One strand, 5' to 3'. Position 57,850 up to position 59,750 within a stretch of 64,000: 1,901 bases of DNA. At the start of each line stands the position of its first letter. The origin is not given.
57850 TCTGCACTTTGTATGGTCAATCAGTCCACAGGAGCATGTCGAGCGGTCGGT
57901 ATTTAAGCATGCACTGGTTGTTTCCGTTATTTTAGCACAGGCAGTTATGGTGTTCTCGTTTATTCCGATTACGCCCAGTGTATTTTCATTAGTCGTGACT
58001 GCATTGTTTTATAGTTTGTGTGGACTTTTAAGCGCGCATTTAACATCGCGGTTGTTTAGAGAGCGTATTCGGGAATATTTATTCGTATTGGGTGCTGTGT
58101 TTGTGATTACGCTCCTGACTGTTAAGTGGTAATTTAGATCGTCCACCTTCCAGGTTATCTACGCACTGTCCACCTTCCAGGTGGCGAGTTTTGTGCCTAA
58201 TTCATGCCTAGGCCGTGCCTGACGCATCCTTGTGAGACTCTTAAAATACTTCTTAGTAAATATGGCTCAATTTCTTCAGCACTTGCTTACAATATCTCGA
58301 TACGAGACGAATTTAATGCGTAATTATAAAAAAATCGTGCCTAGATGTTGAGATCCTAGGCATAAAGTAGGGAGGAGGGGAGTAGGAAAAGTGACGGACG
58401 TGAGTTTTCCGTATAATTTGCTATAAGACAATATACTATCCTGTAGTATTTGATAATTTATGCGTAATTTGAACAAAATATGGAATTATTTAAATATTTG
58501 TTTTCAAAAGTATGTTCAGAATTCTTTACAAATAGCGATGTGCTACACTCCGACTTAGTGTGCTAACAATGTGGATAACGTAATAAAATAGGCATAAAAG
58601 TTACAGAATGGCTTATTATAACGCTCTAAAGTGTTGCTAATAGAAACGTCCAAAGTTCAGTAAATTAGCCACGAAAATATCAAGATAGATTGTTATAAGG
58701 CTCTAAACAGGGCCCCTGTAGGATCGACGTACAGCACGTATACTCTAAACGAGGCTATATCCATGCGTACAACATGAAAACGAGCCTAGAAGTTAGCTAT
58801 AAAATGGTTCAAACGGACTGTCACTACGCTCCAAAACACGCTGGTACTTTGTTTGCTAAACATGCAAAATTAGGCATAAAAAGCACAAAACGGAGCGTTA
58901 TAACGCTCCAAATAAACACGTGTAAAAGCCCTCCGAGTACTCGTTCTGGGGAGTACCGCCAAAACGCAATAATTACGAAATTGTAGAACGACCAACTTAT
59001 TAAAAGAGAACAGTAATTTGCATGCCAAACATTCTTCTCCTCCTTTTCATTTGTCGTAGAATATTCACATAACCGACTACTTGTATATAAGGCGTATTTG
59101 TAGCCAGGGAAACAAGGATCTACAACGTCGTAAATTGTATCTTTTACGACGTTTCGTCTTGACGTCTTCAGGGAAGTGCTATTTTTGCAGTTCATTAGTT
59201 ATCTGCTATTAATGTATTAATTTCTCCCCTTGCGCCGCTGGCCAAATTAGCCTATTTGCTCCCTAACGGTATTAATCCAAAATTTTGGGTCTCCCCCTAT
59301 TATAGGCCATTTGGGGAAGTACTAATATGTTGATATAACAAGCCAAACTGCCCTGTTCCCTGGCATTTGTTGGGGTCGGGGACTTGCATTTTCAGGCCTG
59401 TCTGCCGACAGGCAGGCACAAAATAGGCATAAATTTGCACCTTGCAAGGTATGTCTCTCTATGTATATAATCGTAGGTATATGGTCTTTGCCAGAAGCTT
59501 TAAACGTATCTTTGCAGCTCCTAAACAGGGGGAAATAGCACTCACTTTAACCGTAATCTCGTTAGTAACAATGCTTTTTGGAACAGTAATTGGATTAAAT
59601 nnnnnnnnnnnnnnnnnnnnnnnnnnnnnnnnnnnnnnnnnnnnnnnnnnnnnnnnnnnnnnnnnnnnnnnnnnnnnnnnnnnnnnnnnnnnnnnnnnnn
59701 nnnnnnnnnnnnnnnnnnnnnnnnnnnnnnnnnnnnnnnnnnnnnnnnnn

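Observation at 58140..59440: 1.3-kb ORF-poor region with iteron-like direct repeats, 4x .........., an 18-bp perfect palindrome, an AT-rich tract and a perfect DnaA box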

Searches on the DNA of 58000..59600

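Call 13: search_rna_families(source=window, start=58000, end=59600, threshold=evalue, max_evalue=10, show_alignments=2)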
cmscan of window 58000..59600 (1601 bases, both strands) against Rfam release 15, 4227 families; matches with E-value up to 10: 3.
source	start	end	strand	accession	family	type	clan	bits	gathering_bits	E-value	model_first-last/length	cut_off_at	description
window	59095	59158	+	RF02428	SpF11_sRNA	Gene; sRNA;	-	20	54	5.5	1-95/95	no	Streptococcus sRNA SpF11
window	59178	59225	+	RF02270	nse_sRNA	Gene;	-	17.2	75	8.8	1-73/73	no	Neisseria sigma-E sRNA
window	58101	58210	+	RF01891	TUG1_3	Gene; lncRNA;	-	12.6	90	6.2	1-236/236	no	Taurine upregulated gene 1 conserved region 3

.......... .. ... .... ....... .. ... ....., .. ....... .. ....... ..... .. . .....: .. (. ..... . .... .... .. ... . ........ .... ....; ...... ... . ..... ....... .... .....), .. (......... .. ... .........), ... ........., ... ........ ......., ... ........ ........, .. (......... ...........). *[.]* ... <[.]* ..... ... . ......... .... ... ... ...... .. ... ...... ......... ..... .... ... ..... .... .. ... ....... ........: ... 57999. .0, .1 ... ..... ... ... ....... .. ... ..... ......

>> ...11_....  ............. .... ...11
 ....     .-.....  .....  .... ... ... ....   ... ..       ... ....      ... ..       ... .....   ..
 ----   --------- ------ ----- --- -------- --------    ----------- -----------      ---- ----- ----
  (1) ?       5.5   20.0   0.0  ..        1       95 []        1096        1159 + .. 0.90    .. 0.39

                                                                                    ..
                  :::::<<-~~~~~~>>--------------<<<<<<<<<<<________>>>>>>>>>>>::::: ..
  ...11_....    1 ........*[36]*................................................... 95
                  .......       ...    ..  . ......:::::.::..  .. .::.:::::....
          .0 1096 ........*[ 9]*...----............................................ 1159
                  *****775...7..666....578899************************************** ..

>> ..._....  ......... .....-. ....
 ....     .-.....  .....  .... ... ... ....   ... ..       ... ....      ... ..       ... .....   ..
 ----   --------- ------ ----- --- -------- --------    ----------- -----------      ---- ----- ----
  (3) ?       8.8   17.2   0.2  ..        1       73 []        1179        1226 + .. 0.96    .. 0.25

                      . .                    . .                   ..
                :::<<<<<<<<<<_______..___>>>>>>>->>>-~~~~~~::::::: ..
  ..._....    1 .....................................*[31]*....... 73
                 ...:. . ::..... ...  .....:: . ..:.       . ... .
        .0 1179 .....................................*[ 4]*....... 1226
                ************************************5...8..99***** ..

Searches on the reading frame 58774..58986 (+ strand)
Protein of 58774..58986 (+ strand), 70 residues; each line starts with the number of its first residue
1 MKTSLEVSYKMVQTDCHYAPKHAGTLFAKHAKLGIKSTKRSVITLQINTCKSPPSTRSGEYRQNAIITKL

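Call 12: search_protein_families(library=pfam, proteins=[window:58774-58986:+], max_evalue=0.01)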
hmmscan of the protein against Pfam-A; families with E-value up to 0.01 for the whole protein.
window:58774-58986:+ (70 aa): 0 families
